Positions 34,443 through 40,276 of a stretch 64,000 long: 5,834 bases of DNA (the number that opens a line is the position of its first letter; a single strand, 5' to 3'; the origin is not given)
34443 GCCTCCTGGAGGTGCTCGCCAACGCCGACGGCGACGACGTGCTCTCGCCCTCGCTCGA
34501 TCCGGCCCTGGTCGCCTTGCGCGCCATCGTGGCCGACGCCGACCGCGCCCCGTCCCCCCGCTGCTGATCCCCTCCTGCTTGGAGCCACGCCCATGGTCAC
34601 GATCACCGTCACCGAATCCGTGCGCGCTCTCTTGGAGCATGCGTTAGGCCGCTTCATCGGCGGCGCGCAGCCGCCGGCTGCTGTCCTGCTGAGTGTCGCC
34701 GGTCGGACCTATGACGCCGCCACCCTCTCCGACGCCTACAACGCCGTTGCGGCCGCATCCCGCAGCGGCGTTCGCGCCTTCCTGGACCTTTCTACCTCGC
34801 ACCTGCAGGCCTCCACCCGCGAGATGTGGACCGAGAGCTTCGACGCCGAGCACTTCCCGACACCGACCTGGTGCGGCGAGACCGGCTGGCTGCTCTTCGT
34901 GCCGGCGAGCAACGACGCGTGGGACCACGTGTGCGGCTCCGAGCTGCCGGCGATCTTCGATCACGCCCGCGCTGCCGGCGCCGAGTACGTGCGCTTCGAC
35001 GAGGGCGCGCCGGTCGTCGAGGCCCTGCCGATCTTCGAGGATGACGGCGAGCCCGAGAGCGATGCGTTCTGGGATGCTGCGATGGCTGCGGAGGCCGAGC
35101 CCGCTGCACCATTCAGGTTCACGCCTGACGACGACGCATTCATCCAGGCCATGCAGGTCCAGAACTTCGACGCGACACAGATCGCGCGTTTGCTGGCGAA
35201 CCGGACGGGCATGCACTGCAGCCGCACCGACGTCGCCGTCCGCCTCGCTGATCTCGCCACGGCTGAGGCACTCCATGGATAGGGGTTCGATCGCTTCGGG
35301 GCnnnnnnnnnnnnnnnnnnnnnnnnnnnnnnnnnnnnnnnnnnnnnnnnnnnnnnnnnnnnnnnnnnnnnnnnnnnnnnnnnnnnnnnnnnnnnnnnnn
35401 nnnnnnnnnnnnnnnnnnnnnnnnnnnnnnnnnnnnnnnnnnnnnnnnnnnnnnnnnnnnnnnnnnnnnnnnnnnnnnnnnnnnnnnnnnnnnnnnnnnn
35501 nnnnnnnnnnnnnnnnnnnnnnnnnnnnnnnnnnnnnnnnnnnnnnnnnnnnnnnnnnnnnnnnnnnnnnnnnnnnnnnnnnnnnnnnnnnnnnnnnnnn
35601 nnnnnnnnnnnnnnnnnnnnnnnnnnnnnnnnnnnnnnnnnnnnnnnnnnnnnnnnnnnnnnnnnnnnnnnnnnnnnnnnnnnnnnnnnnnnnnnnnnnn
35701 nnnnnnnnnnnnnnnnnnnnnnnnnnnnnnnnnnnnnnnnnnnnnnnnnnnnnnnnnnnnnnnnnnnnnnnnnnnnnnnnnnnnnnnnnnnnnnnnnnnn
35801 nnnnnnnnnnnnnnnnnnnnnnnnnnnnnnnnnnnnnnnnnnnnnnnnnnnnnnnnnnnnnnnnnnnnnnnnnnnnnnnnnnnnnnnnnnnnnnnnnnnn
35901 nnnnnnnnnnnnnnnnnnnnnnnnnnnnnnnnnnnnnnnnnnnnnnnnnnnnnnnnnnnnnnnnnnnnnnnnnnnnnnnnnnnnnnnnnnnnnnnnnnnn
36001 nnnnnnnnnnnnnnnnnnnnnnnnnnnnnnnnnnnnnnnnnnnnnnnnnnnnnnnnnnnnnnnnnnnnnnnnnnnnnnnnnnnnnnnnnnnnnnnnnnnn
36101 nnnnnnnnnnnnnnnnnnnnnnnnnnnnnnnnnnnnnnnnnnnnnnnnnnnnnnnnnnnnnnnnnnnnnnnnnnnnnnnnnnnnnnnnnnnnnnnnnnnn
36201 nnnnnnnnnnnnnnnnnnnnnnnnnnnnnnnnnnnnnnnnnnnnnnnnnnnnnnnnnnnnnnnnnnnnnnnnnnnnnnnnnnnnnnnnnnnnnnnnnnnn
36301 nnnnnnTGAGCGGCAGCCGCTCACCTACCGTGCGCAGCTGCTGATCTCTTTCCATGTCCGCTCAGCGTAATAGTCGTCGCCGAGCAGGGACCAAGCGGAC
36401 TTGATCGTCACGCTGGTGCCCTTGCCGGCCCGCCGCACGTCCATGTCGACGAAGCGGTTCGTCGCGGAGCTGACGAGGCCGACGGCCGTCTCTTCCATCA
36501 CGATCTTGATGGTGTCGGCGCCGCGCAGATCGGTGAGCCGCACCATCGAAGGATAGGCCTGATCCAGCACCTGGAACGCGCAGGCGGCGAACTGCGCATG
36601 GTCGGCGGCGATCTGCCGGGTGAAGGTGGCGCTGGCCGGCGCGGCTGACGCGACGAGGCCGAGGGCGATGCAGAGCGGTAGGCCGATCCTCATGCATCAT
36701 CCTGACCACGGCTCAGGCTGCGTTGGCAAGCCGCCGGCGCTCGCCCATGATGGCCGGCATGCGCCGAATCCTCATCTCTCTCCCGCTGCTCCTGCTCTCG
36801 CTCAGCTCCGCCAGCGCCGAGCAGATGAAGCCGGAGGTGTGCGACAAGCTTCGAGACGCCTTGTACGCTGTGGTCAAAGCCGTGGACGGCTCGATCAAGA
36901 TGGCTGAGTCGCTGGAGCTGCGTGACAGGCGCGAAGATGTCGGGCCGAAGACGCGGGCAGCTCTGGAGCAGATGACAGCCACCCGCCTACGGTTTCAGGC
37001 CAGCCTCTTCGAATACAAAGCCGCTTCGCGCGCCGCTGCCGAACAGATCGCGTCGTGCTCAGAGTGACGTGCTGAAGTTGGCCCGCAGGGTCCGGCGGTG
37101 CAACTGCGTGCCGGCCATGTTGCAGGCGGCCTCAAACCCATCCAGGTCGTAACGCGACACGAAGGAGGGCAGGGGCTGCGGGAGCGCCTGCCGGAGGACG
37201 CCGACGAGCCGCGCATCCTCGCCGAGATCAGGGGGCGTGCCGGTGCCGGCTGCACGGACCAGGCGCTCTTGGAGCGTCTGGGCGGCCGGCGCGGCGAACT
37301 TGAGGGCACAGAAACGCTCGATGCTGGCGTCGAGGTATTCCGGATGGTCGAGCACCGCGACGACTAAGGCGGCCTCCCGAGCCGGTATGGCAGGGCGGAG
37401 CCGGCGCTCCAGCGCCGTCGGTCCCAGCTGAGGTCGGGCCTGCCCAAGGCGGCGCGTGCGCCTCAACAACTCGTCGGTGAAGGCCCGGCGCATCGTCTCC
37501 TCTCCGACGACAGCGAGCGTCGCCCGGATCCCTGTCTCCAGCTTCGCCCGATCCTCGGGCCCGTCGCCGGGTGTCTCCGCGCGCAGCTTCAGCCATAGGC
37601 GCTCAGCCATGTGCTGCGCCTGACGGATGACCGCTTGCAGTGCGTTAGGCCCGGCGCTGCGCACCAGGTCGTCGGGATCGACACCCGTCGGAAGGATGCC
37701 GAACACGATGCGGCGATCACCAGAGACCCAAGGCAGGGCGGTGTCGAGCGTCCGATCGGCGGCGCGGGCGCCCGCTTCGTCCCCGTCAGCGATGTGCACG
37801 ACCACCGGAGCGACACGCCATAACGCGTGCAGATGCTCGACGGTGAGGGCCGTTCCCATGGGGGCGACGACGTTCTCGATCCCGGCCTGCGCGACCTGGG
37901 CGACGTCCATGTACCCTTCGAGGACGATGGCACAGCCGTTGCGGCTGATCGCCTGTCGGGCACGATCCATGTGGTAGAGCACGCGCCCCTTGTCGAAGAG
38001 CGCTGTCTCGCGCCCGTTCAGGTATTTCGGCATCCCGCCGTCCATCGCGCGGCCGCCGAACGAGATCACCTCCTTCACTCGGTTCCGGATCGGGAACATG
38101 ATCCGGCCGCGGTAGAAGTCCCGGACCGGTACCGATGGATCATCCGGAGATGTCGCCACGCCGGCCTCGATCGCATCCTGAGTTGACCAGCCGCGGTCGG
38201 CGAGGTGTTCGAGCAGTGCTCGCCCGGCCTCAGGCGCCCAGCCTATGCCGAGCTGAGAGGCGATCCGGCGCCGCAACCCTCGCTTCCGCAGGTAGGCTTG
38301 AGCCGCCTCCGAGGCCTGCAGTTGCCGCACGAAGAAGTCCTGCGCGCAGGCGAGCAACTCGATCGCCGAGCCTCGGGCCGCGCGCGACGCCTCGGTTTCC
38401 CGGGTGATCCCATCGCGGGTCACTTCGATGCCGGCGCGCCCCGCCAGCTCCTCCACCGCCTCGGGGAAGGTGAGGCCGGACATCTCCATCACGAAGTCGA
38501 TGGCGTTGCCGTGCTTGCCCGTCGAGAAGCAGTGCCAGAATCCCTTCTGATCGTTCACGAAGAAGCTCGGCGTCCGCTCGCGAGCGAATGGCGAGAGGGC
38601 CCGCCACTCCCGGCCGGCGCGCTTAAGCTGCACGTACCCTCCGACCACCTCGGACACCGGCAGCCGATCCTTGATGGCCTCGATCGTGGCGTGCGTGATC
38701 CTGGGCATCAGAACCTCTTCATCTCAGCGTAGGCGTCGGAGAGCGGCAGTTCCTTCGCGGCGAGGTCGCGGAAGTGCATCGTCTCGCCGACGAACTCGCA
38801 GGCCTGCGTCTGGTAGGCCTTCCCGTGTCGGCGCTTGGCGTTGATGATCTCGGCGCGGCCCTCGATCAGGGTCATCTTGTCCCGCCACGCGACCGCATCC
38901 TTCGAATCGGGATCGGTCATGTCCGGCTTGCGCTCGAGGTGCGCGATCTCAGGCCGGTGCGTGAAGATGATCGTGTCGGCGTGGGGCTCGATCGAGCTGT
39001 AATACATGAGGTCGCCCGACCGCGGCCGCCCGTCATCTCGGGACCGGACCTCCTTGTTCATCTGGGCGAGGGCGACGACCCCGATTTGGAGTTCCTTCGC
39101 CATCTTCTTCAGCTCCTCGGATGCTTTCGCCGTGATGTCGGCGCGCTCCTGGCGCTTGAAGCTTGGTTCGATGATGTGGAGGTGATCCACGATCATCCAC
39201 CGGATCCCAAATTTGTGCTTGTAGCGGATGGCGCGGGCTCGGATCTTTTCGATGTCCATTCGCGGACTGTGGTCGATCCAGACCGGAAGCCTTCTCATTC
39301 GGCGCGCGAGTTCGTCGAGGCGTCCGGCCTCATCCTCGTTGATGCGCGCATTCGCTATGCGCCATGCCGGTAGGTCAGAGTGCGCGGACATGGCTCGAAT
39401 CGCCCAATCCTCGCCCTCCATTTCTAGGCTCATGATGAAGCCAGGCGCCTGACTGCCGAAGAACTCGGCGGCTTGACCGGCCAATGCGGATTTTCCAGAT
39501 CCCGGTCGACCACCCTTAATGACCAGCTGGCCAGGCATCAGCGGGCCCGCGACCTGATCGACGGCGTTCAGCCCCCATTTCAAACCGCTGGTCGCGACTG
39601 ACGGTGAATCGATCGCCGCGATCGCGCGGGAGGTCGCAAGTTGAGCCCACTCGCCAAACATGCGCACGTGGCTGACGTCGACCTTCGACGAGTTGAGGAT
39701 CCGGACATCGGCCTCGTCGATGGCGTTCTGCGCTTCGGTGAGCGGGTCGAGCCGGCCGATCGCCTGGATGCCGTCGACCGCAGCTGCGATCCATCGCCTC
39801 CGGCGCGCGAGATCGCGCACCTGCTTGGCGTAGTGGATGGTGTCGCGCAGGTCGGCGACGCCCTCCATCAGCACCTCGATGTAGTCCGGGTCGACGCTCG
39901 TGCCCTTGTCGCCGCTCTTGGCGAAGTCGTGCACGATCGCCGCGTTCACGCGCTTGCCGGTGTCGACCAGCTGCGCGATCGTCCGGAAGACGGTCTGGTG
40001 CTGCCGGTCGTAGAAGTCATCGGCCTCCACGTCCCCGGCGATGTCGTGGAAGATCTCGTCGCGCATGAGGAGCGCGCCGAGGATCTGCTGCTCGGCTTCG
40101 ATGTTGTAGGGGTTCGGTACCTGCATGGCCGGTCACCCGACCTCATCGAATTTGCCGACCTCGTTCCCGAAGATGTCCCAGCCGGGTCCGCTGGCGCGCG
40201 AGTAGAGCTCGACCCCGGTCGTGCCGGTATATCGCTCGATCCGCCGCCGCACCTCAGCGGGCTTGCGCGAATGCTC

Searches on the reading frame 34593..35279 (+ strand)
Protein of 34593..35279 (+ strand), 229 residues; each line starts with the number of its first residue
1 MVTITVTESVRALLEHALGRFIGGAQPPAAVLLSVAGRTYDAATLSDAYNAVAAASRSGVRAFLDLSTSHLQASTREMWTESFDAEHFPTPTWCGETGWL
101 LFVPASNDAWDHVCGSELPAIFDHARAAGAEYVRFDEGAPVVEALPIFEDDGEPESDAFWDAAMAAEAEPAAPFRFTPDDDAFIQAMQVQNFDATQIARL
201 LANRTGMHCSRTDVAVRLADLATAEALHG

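Call 6: search_protein_families(library=pfam, proteins=[window:34593-35279:+], max_evalue=1)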
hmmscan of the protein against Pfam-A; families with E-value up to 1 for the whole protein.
window:34593-35279:+ (229 aa): 1 family
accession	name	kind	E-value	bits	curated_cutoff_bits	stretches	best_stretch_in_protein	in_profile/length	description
PF19419.5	DUF5983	-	8.5e-14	52.1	27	1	63-150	1-90/90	Family of unknown function (DUF5983) C-terminal domain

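Call 10: search_protein_families(library=phrogs, proteins=[window:34593-35279:+], max_evalue=0.01)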
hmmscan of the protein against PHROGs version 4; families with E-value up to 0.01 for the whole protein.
window:34593-35279:+ (229 aa): 0 families

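Call 105: search_protein_families(library=ncbifam, proteins=[window:34593-35279:+], max_evalue=0.1)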
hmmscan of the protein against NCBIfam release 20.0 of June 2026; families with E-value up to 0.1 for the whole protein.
window:34593-35279:+ (229 aa): 0 families

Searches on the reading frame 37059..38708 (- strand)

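Call 11: search_protein_families(library=phrogs, proteins=[window:37059-38708:-], max_evalue=0.001)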
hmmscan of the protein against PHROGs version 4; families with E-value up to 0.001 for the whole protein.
window:37059-38708:- (549 aa): 9 families
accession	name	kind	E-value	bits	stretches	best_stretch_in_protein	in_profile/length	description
phrog_6444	-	DNA, RNA and nucleotide metabolism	1.4e-129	434.5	1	3-459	4-467/577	DNA primase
phrog_47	-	DNA, RNA and nucleotide metabolism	1.2e-44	154.2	1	3-375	25-352/947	DNA primase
phrog_22657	-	unknown function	3.6e-30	105.4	1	3-351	3-347/1185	-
phrog_18097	-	DNA, RNA and nucleotide metabolism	1.3e-19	71.6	1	6-89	4-87/199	DNA primase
phrog_510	-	DNA, RNA and nucleotide metabolism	1.8e-16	61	1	13-148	21-160/667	DNA primase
phrog_11992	-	unknown function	1.4e-14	55.7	1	8-108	3-99/177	-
phrog_849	-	DNA, RNA and nucleotide metabolism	1.9e-08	34.7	1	56-366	59-345/435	DNA primase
phrog_360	-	DNA, RNA and nucleotide metabolism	1.8e-07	32.3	1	30-91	24-86/133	DNA primase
phrog_239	-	DNA, RNA and nucleotide metabolism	6.2e-05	23.1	1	51-318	60-269/801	DNA primase/helicase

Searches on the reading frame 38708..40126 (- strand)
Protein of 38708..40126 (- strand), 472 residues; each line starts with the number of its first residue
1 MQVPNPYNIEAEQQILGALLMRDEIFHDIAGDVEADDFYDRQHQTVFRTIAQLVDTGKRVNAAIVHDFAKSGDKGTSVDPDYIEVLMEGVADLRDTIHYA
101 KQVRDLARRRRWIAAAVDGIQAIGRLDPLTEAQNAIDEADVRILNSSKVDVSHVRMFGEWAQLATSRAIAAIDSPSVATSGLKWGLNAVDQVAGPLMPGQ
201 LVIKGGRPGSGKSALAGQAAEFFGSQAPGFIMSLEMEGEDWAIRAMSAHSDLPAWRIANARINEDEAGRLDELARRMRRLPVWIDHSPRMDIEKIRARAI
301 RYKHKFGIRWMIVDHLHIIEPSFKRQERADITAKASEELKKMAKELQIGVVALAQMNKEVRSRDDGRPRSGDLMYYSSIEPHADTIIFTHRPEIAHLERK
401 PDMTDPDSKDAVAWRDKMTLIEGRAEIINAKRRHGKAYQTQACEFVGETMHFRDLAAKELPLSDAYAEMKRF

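Call 11: search_protein_families(library=phrogs, proteins=[window:38708-40126:-], max_evalue=0.001)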
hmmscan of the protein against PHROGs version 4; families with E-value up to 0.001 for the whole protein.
window:38708-40126:- (472 aa): 6 families
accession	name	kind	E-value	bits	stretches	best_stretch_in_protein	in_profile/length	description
phrog_19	-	DNA, RNA and nucleotide metabolism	3.6e-69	235.2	1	3-457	155-583/621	DnaB-like replicative helicase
phrog_243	-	DNA, RNA and nucleotide metabolism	9.8e-28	97.9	1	176-458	14-271/273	DnaB-like replicative helicase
phrog_11530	-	unknown function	1.7e-18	68.2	1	281-395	5-119/184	-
phrog_239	-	DNA, RNA and nucleotide metabolism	4.2e-18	66.7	1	177-397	336-561/801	DNA primase/helicase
phrog_20000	-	unknown function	5.8e-10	40.3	1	6-74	26-94/132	-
phrog_19347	-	unknown function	4.2e-07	31.2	1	377-452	5-76/79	-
